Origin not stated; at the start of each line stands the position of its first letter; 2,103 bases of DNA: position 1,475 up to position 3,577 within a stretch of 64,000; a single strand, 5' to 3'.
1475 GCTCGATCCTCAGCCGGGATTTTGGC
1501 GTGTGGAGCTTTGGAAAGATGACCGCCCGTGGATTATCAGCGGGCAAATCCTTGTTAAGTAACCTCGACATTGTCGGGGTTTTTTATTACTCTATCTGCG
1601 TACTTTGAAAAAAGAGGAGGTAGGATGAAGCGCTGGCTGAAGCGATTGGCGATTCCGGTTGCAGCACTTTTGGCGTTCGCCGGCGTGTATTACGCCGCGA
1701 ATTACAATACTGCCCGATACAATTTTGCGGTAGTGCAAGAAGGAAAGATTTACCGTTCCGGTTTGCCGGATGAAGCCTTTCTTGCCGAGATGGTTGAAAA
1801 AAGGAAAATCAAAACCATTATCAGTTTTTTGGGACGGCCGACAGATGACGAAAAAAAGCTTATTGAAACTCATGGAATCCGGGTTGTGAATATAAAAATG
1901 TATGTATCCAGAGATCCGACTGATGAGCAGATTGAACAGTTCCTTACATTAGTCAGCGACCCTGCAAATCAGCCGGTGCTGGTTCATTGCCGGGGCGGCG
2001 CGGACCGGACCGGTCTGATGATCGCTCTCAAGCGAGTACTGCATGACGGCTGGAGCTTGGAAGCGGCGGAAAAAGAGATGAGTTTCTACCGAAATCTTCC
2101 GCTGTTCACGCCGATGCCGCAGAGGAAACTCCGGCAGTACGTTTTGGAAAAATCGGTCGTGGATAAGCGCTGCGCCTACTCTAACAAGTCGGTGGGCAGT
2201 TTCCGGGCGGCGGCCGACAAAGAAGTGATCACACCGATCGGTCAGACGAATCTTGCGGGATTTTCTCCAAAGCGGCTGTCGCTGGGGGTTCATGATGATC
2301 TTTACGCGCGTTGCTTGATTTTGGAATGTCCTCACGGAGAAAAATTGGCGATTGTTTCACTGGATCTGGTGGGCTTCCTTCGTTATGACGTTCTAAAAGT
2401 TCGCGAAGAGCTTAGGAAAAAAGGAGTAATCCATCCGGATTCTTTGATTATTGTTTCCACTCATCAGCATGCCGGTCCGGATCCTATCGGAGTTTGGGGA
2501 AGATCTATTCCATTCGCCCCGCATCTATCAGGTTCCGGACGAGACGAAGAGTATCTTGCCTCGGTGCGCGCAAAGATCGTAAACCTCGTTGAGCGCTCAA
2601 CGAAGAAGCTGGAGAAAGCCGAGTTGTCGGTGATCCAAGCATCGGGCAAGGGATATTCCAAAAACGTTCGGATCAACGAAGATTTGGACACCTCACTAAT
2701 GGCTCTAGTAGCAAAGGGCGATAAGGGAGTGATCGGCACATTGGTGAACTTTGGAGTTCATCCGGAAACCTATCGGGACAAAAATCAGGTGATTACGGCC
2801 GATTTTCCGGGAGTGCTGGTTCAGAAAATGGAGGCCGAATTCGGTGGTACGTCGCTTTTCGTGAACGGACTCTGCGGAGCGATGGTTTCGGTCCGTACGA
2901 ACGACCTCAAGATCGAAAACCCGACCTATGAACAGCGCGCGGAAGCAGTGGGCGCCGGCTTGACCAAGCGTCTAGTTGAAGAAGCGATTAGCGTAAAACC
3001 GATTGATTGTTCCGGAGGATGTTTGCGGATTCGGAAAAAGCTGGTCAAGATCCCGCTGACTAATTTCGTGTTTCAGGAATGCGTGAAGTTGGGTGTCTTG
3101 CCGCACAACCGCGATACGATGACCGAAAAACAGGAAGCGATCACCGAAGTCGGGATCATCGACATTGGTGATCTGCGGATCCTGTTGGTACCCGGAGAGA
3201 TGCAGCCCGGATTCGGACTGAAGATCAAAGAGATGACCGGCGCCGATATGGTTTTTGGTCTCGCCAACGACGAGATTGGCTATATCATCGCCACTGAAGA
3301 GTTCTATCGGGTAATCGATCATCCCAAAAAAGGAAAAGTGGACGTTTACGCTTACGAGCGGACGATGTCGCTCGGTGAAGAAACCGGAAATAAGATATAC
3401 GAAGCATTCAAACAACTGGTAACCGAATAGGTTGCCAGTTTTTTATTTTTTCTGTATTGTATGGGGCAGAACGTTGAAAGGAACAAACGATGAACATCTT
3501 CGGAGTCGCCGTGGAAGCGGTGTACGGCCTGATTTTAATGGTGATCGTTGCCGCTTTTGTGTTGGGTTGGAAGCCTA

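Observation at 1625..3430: Unusual fusion: membrane-anchored PTP-like phosphatase domain joined to a neutral-ceramidase-like domain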

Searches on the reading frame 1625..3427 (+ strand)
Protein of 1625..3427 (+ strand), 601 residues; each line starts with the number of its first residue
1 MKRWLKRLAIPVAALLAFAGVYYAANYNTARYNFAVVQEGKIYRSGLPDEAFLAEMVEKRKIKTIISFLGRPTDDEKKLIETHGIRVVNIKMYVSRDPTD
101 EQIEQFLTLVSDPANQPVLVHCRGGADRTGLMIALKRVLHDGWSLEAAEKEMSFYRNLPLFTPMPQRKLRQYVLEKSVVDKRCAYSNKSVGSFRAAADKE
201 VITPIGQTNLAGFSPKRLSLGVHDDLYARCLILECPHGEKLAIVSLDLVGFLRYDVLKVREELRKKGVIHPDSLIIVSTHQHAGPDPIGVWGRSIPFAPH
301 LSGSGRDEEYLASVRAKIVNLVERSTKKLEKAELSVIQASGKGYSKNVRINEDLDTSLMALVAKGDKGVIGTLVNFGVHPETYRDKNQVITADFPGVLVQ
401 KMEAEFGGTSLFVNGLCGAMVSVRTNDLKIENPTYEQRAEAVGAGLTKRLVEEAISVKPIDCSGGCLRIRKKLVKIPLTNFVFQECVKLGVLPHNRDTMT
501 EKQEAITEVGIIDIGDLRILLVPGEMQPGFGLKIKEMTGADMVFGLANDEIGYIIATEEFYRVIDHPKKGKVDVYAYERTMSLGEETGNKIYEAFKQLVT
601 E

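Call 3: search_protein_families(library=pfam, proteins=[window:1625-3427:+], max_evalue=0.1)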
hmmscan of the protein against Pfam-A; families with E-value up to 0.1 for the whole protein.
window:1625-3427:+ (601 aa): 10 families
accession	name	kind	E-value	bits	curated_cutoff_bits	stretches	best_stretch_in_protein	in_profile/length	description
PF03162.18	Y_phosphatase2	-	3.7e-17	62.8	27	1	32-155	5-130/165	Tyrosine phosphatase family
PF22741.1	PTP-NADK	-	1.8e-14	53.9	27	1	80-152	72-145/163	DSP-PTPase phosphatase fused to NAD+ Kinase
PF04734.18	Ceramidase_alk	-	3.4e-14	52.8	32.1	1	202-409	11-233/509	Neutral/alkaline non-lysosomal ceramidase, N-terminal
PF22785.1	Tc-R-P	-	1.2e-09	39.1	27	1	57-135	19-99/106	Polymorphic toxin system, DSP-PTPase phosphatase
PF22784.1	PTP-SAK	-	7.7e-08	33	27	1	76-135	45-107/153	Swiss Army Knife protein, DSP-PTPase phosphatase domain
PF13350.11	Y_phosphatase3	-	4.6e-07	30.5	22.2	1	98-135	113-148/240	Tyrosine phosphatase family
PF00102.32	Y_phosphatase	-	0.0017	18.5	20.9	1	110-140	161-194/234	Protein-tyrosine phosphatase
PF14566.11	PTPlike_phytase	-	0.0083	16.7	27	1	92-134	109-152/158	Inositol hexakisphosphate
PF00782.25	DSPc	-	0.011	16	33.5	1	82-146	37-104/133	Dual specificity phosphatase, catalytic domain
PF06602.19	Myotub-related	-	0.017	14.4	25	1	114-141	231-258/352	Myotubularin-like phosphatase domain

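Call 4: search_protein_families(library=ncbifam, proteins=[window:1625-3427:+], max_evalue=0.1)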
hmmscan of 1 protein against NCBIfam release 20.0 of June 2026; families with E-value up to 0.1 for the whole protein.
window:1625-3427:+ (601 aa): 2 families
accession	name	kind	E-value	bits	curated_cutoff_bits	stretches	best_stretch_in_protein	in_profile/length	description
NF041348.1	XopH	equivalog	0.00024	20.5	500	1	75-144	232-302/368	type III secretion system effector XopH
TIGR01244.1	TIGR01244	subfamily_domain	0.0044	17.1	85.85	1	83-139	56-109/135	TIGR01244 family sulfur transferase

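Call 5: search_solved_structures(query=window:1625-3427:+, max_evalue=1, show_alignments=3)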
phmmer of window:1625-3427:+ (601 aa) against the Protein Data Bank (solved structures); distinct sequences matched with E-value up to 1: 63 (the best 60 are shown).
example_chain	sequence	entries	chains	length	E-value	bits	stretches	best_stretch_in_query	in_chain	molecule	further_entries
2m3v_A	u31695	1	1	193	2.6e-12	49.6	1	41-153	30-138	Putative uncharacterized protein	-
4r0s_A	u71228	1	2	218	6.9e-12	48.2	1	41-153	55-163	Protein tyrosine phosphatase TpbA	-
6byf_A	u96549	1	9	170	8e-11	44.7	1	33-151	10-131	Tyrosine-protein phosphatase SIW14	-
4r0t_B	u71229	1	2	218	1.7e-10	43.6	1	41-153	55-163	Protein tyrosine phosphatase TpbA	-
6e3b_A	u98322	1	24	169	1.9e-09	40.1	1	34-151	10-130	Tyrosine-protein phosphatase SIW14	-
1xri_A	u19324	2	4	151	2e-09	40.1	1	32-147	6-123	At1g05000 | Probable tyrosine-protein phosphatase At1g05000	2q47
7mok_A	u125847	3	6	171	2.5e-09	39.7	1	32-147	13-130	Tyrosine-protein phosphatase DSP1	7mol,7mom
7mod_A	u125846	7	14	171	6.1e-08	35.1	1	32-147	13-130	Tyrosine-protein phosphatase DSP1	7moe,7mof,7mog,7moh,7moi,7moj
25xa_A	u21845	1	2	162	1.8e-05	27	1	34-172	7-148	Dual specificity protein phosphatase family protein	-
4wgk_A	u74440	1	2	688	7.6e-05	24.9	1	205-405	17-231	Neutral ceramidase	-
2zws_A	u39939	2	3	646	0.00027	23.1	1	206-345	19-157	Neutral ceramidase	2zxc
2c46_A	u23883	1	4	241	0.0012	20.9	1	31-150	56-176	MRNA CAPPING ENZYME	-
1i9s_A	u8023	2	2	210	0.0014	20.7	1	31-150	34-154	MRNA CAPPING ENZYME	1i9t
2jjd_A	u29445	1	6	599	0.0015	20.7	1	113-173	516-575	RECEPTOR-TYPE TYROSINE-PROTEIN PHOSPHATASE EPSILON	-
2i6i_A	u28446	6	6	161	0.0049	19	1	79-156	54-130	Sulfolobus solfataricus protein tyrosine phosphatase | protein tyrosine phosphatase | SsoPTP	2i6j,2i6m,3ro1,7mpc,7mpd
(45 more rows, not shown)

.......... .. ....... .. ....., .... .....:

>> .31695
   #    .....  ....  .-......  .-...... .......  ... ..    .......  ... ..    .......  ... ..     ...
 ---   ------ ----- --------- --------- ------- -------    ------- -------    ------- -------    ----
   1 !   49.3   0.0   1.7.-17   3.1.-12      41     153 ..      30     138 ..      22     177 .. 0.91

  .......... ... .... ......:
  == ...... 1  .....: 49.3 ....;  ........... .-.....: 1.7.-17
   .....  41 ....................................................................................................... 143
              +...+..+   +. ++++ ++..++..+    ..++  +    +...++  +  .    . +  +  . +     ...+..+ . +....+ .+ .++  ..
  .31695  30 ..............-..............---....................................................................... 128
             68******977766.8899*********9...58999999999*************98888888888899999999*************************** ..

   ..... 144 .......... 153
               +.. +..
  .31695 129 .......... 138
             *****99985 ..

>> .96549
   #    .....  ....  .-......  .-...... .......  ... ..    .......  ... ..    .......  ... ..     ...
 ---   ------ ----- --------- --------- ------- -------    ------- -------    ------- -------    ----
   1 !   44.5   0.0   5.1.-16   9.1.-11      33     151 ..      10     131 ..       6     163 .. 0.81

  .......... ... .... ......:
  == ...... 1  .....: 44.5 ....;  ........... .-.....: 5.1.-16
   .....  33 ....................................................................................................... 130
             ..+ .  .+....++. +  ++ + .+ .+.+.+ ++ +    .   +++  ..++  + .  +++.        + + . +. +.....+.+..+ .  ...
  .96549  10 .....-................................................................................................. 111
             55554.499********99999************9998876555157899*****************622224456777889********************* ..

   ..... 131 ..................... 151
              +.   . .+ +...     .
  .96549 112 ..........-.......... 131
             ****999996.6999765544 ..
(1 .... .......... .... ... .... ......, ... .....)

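Call 6: find_homologous_proteins(query=window:1625-3427:+, max_evalue=0.001)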
Query window:1625-3427:+ (601 aa): 68 proteins with E <= 0.001 among 8000 candidates.
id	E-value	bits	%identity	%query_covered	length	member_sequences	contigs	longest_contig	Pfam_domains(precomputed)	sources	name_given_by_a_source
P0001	0.0e+0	1353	100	100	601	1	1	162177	PF13350.12,PF22784.2,PF22741.2,PF22785.2,PF03162.19,PF04734.19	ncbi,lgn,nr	ncbi:MAG: neutral/alkaline non-lysosomal ceramidase N-terminal domain-containing protein [bacterium]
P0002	0.0e+0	1131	82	100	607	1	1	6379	PF13350.12,PF22784.2,PF22741.2,PF22785.2,PF03162.19,PF04734.19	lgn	-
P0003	0.0e+0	1123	82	100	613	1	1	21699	PF13350.12,PF22784.2,PF22741.2,PF22785.2,PF03162.19,PF04734.19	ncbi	-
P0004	8.0e-293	991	76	95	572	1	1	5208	PF13350.12,PF22784.2,PF22741.2,PF22785.2,PF03162.19,PF00782.26,PF04734.19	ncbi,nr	ncbi:MAG: neutral/alkaline non-lysosomal ceramidase N-terminal domain-containing protein, partial [b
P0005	2.0e-269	913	67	100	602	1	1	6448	PF13350.12,PF22784.2,PF22741.2,PF22785.2,PF03162.19,PF04734.19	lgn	-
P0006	9.2e-259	878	65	100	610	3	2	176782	PF13350.12,PF22784.2,PF22741.2,PF22785.2,PF03162.19,PF04734.19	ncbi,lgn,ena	ncbi:MAG: neutral/alkaline non-lysosomal ceramidase N-terminal domain-containing protein [Patescibac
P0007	2.3e-256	870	64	100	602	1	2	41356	PF13350.12,PF22784.2,PF22741.2,PF22785.2,PF03162.19,PF00782.26,PF04734.19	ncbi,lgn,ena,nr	ncbi:MAG: Neutral/alkaline non-lysosomal ceramidase [Parcubacteria group bacterium Gr01-1014_19]|nr:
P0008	1.8e-250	851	63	100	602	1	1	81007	PF13350.12,PF22784.2,PF22741.2,PF22785.2,PF03162.19,PF04734.19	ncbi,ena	-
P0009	4.8e-250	849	63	100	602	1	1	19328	PF13350.12,PF22784.2,PF22741.2,PF22785.2,PF03162.19,PF04734.19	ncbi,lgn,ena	-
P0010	4.3e-234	797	59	99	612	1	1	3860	PF13350.12,PF22784.2,PF22741.2,PF22785.2,PF03162.19,PF04734.19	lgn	-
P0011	4.6e-227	774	58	100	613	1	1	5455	PF13350.12,PF22784.2,PF22741.2,PF22785.2,PF03162.19,PF04734.19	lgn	-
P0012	6.7e-225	766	59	100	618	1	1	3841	PF13350.12,PF22784.2,PF14566.12,PF22741.2,PF22785.2,PF03162.19,PF00782.26,PF04734.19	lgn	-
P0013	1.0e-157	545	60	68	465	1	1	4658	PF04734.19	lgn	-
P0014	1.0e-124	436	51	70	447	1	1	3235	PF04734.19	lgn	-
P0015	7.9e-111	390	47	70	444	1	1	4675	PF04734.19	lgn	-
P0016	1.0e-110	389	48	70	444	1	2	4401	PF04734.19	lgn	-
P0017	2.0e-104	369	48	68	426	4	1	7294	PF04734.19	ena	-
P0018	3.1e-102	361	49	68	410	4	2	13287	PF04734.19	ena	-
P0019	5.1e-100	354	43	70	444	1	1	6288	PF04734.19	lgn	-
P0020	4.5e-95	338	45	69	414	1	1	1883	PF04734.19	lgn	-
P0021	9.6e-95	337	44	70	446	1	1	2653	PF04734.19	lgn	-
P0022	2.9e-89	319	42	70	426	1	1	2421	PF04734.19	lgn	-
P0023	1.8e-77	280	39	69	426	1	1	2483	PF04734.19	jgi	jgi:hypothetical protein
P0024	3.4e-70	256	39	69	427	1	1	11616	PF04734.19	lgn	-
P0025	3.4e-55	206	35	68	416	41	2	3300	PF04734.19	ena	-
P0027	4.4e-54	202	34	67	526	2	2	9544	PF14864.12,PF02036.23,PF04734.19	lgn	-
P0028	7.0e-54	202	33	69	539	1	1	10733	PF02036.23,PF04734.19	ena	-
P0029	8.3e-54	202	36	66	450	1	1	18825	PF04734.19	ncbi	-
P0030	1.3e-52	198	32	58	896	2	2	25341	PF04734.19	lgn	-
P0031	2.1e-52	197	36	66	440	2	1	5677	PF04734.19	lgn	-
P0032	6.3e-52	195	33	68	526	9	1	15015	PF14864.12,PF02036.23,PF04734.19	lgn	-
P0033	1.7e-50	191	34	65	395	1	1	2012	PF04734.19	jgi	jgi:hypothetical protein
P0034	4.3e-50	189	33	68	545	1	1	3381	PF02036.23,PF04734.19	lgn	-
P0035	2.3e-48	184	35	69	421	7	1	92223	PF04734.19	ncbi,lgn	-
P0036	9.7e-44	168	37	66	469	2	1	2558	PF04734.19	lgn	-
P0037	1.6e-42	164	35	66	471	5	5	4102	PF04734.19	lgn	-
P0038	2.1e-42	164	34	68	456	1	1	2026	PF04734.19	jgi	jgi:hypothetical protein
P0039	2.2e-42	164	32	68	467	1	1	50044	PF04734.19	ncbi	-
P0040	1.8e-41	161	32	68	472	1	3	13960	PF04734.19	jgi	-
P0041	1.1e-40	158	29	65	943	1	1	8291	PF04734.19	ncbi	-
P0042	6.6e-40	156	31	67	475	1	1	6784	PF04734.19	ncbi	-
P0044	4.5e-38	150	29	68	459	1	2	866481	PF04734.19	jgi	jgi:Neutral/alkaline non-lysosomal ceramidase, N-terminal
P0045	1.4e-37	148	31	68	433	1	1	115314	PF04734.19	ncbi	-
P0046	2.3e-37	147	29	68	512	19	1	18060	PF04734.19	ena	-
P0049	7.2e-35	139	30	60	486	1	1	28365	PF04734.19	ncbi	-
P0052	3.8e-33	133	29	69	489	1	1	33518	PF04734.19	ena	-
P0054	3.1e-32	130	30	65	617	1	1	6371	PF04734.19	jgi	-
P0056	2.6e-31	127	29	69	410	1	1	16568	PF04734.19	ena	-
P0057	1.9e-30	124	31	61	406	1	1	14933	PF04734.19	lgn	-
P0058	3.1e-27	114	29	61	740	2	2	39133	PF01839.30,PF13517.13,PF04734.19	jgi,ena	jgi:hypothetical protein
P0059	4.8e-27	113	28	65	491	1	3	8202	PF04734.19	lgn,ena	-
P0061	8.8e-26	109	28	63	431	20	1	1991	PF04734.19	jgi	jgi:hypothetical protein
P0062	2.2e-25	108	27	68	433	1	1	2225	PF04734.19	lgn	-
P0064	3.6e-21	94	25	68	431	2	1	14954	PF04734.19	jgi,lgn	jgi:hypothetical protein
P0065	1.7e-14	72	24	67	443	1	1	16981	PF04734.19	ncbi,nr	ncbi:MAG: hypothetical protein IT210_24815 [Armatimonadetes bacterium]|nr:hypothetical protein [Arma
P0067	2.7e-9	55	25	57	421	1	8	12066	PF04734.19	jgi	-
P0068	8.0e-7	46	26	48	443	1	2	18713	PF04734.19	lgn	-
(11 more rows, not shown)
